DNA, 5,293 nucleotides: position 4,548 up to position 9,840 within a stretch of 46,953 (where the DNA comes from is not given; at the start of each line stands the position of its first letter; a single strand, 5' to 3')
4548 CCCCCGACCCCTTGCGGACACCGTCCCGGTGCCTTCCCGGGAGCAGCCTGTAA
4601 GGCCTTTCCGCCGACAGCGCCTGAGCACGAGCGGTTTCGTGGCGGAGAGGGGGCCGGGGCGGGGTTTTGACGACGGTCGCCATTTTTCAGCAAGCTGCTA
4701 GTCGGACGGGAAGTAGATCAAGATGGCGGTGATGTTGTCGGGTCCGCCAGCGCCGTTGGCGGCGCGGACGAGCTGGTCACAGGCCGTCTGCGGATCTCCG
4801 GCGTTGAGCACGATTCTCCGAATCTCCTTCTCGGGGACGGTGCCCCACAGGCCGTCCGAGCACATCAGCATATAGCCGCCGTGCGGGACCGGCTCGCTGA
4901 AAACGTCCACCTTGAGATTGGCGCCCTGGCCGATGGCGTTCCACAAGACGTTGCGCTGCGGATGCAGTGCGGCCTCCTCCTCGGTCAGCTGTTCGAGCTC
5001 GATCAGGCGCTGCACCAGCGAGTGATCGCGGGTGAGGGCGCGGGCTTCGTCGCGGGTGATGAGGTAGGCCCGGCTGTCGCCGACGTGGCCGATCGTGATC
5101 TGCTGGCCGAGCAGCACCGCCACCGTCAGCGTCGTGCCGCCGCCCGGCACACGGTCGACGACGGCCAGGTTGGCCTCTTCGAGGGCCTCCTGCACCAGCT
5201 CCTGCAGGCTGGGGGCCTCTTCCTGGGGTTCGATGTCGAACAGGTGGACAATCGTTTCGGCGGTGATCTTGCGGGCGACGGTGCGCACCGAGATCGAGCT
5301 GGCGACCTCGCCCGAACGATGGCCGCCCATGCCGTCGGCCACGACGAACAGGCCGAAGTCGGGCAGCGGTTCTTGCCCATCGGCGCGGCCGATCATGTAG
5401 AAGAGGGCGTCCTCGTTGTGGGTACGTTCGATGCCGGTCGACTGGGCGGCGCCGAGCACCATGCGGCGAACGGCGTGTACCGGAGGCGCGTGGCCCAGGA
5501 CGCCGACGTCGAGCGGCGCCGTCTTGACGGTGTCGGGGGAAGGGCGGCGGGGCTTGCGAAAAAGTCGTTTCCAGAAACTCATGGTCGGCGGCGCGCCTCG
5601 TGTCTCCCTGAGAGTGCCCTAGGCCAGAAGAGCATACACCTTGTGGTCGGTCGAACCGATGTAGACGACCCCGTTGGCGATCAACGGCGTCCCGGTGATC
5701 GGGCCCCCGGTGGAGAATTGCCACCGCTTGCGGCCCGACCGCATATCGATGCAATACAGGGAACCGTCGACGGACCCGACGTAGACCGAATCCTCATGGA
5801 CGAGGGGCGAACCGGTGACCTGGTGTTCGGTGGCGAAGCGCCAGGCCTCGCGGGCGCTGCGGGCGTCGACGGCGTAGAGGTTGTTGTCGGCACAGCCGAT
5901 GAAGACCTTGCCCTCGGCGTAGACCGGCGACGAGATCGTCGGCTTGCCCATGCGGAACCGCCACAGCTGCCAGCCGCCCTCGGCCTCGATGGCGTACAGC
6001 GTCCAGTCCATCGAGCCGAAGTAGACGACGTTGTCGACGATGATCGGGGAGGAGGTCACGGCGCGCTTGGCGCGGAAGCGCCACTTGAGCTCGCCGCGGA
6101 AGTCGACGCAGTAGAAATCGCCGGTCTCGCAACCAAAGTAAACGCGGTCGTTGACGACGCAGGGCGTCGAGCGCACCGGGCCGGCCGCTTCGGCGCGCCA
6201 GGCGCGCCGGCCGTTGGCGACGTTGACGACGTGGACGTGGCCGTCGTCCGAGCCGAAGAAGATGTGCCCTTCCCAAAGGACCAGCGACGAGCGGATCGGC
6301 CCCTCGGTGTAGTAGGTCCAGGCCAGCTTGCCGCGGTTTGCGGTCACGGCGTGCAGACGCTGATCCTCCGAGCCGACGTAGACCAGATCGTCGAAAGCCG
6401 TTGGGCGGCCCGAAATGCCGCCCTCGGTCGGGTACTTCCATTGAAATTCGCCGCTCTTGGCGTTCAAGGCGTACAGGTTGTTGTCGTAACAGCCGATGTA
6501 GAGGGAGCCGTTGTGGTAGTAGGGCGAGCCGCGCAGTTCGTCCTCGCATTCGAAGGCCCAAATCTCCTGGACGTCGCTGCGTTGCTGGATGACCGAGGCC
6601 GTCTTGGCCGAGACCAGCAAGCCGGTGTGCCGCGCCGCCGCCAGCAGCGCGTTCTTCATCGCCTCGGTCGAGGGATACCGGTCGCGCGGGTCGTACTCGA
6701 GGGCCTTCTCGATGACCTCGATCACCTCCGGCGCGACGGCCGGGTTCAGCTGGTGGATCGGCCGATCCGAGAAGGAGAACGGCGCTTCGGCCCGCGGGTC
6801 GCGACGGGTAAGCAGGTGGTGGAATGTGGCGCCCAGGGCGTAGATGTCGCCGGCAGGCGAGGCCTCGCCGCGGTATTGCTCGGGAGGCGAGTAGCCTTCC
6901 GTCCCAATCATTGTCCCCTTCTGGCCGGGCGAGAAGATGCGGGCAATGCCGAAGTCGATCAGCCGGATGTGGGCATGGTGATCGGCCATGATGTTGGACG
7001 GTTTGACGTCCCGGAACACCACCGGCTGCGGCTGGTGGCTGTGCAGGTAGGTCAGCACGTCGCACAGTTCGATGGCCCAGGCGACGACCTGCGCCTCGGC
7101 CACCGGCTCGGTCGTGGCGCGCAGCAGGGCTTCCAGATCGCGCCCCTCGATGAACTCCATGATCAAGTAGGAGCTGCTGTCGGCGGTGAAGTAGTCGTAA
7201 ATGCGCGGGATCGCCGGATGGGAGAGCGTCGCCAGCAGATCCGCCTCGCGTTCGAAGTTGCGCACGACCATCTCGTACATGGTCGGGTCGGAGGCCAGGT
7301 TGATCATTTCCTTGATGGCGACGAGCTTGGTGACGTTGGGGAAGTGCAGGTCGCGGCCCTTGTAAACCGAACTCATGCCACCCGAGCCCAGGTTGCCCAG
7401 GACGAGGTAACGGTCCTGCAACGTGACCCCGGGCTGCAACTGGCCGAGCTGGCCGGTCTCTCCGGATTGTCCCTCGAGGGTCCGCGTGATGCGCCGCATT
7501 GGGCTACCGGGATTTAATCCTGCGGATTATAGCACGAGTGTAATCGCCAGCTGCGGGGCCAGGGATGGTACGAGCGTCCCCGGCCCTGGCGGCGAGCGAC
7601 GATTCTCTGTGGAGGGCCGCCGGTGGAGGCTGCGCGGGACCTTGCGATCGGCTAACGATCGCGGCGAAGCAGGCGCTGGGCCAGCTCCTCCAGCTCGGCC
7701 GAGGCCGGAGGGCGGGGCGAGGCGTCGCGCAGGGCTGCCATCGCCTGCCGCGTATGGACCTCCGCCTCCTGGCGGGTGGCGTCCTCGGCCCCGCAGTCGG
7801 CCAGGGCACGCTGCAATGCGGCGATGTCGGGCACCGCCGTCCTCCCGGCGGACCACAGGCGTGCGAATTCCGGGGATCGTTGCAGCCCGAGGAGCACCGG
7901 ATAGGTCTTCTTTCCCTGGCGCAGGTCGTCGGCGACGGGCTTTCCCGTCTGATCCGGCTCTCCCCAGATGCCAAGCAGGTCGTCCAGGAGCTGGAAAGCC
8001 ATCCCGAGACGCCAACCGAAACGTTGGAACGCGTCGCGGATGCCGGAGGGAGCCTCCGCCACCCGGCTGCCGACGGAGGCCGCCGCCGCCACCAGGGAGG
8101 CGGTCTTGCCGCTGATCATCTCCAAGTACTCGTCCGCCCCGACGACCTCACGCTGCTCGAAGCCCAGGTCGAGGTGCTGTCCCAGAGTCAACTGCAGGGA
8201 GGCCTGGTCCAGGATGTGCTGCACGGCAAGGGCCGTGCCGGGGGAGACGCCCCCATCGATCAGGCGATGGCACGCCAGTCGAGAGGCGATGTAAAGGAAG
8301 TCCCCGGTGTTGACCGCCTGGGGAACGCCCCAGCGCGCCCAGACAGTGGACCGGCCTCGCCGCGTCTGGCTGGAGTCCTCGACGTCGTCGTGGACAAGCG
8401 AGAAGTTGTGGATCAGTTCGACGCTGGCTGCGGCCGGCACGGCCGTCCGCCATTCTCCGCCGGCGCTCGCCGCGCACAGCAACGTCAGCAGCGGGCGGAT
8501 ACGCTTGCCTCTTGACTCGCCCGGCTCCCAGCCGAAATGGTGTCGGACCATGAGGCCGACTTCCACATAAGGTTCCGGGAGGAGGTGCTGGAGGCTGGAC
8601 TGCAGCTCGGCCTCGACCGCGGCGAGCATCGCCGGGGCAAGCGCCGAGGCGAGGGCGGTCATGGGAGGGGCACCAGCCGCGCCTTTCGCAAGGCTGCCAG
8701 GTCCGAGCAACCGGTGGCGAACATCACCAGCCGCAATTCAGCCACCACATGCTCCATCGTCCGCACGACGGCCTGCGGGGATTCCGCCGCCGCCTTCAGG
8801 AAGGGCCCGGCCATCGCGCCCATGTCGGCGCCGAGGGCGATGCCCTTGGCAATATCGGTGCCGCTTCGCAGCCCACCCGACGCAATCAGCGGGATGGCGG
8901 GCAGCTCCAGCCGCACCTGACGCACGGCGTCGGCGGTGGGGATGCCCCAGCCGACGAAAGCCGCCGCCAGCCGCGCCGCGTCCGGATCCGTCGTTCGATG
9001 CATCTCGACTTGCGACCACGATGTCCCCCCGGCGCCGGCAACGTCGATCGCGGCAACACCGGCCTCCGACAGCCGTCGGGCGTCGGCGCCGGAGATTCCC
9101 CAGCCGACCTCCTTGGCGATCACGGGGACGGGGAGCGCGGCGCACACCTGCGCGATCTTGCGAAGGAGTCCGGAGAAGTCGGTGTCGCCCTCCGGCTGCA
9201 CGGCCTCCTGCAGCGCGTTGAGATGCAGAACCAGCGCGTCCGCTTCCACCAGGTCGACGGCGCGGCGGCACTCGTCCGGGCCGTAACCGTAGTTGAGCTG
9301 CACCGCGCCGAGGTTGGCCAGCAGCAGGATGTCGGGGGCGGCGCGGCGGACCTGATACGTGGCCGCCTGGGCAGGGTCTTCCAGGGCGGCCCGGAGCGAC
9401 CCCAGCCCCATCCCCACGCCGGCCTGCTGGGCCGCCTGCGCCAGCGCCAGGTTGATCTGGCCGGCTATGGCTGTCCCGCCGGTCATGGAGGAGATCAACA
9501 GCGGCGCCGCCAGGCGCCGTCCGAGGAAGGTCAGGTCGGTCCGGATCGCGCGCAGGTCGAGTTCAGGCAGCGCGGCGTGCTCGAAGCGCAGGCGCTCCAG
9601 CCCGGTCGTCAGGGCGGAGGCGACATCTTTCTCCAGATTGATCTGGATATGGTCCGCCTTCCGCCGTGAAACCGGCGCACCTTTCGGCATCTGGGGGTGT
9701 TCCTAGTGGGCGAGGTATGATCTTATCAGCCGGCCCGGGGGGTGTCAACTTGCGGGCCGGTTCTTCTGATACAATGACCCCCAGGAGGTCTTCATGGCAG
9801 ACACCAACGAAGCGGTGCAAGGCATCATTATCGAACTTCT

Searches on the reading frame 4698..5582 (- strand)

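Call 13: search_protein_families(library=pfam, proteins=[window:4698-5582:-], max_evalue=0.001)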
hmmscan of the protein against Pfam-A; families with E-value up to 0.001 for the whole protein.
window:4698-5582:- (294 aa): 3 families
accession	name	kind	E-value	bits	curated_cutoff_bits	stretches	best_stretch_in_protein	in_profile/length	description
PF00481.26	PP2C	-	6.9e-14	52.6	20.3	1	71-189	29-142/255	Protein phosphatase 2C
PF13672.11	PP2C_2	-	2.8e-11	43.8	24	1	54-183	10-130/209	Protein phosphatase 2C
PF07228.17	SpoIIE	-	1.9e-05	25.1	25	0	79-289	7-189/192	Stage II sporulation protein E (SpoIIE)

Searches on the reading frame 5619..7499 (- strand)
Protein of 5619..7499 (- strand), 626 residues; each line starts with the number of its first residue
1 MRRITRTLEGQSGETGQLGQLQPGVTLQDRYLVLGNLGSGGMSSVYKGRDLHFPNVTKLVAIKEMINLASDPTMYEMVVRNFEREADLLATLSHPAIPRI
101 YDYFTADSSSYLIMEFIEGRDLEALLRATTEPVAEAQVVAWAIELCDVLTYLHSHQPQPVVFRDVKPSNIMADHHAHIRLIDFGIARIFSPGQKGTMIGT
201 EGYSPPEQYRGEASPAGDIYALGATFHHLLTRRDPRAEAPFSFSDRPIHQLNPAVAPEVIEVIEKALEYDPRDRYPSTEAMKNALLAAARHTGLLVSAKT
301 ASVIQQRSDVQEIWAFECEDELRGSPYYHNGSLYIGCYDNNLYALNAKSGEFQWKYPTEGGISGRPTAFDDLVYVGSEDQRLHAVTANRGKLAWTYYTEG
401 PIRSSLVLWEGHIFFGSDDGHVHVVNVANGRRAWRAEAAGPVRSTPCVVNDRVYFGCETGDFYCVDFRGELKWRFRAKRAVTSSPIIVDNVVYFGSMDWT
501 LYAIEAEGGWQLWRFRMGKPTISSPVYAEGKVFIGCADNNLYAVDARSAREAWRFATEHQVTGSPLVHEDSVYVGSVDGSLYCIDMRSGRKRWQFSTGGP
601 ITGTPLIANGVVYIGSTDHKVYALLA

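Call 13: search_protein_families(library=pfam, proteins=[window:5619-7499:-], max_evalue=0.001)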
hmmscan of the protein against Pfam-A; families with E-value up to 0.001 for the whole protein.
window:5619-7499:- (626 aa): 10 families
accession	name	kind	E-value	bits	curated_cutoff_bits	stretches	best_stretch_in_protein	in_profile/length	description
PF13570.13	Beta-prop_ACSF4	-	1.8e-102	343.6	133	3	303-528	32-264/329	Beta-alanine-activating enzyme, beta-propeller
PF13360.13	PQQ_2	-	4.1e-54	184.1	27.6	3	419-624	2-222/233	Outer membrane protein assembly factor BamB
PF00069.31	Pkinase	-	2.7e-42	145.4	31.7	1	33-283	3-260/263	Protein kinase domain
PF07714.23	PK_Tyr_Ser-Thr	-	1.5e-22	80.6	23.1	1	36-274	6-248/258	Protein tyrosine and serine/threonine kinase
PF01011.28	PQQ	-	1.5e-19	70.6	26.7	0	479-518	47-86/595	Glucose/ethanol/alcohol dehydrogenase, beta-propeller domain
PF25292.1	Beta-prop_CGLA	-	2e-09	37.8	26.8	0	569-624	44-102/316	Lambda-carrageenase beta-propeller domain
PF03109.22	ABC1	-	1.3e-07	31.5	22.9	1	80-195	115-223/244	ABC1 atypical kinase-like domain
PF01636.29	APH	-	9.5e-06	26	23.2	0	79-158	37-113/239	Phosphotransferase enzyme family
PF24807.1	WD40_CDC20-Fz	-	0.00031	20.6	200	0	524-592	56-126/292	CDC20/Fizzy WD40 domain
PF23414.1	Beta-prop_EML_2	-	0.0008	19.3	90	0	372-434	12-75/266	Echinoderm microtubule-associated protein second beta-propeller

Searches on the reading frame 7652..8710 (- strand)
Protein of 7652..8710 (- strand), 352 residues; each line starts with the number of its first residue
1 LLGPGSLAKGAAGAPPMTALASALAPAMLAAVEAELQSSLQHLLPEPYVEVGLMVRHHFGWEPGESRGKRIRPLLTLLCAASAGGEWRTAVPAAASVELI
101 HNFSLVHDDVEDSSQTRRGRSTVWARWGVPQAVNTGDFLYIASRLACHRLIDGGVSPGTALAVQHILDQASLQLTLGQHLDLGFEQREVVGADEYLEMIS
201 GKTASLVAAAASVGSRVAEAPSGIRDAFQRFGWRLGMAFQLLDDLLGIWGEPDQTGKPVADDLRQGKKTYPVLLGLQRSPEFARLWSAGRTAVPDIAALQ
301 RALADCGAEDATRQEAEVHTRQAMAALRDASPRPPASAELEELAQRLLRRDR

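Call 13: search_protein_families(library=pfam, proteins=[window:7652-8710:-], max_evalue=0.001)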
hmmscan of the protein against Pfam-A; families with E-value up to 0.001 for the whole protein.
window:7652-8710:- (352 aa): 1 family
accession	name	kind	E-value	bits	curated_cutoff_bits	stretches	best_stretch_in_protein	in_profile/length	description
PF00348.22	polyprenyl_synt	-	7.1e-60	202.8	27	1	66-283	14-227/251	Polyprenyl synthetase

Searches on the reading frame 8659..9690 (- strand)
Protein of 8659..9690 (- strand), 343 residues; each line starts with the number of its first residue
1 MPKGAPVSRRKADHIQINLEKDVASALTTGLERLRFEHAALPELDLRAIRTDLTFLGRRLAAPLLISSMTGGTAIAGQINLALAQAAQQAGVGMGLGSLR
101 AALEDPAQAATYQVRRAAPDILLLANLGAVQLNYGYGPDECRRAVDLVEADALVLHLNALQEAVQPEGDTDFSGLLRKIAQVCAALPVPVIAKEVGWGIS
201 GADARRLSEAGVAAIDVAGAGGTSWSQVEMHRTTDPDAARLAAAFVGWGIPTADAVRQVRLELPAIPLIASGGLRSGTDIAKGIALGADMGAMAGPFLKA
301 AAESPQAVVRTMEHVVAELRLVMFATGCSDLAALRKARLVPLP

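Call 13: search_protein_families(library=pfam, proteins=[window:8659-9690:-], max_evalue=0.001)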
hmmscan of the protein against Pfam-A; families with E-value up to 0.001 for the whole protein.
window:8659-9690:- (343 aa): 3 families
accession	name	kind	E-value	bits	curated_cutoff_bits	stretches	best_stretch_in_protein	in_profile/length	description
PF01070.24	FMN_dh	-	6.6e-27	94.9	24.9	2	177-339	208-348/350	FMN-dependent dehydrogenase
PF00478.31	IMPDH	-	8.3e-07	28.8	25.6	1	176-310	133-251/345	IMP dehydrogenase / GMP reductase domain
PF01645.23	Glu_synthase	-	7.9e-06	25.7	20.4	1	255-294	266-304/369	Conserved region in glutamate synthase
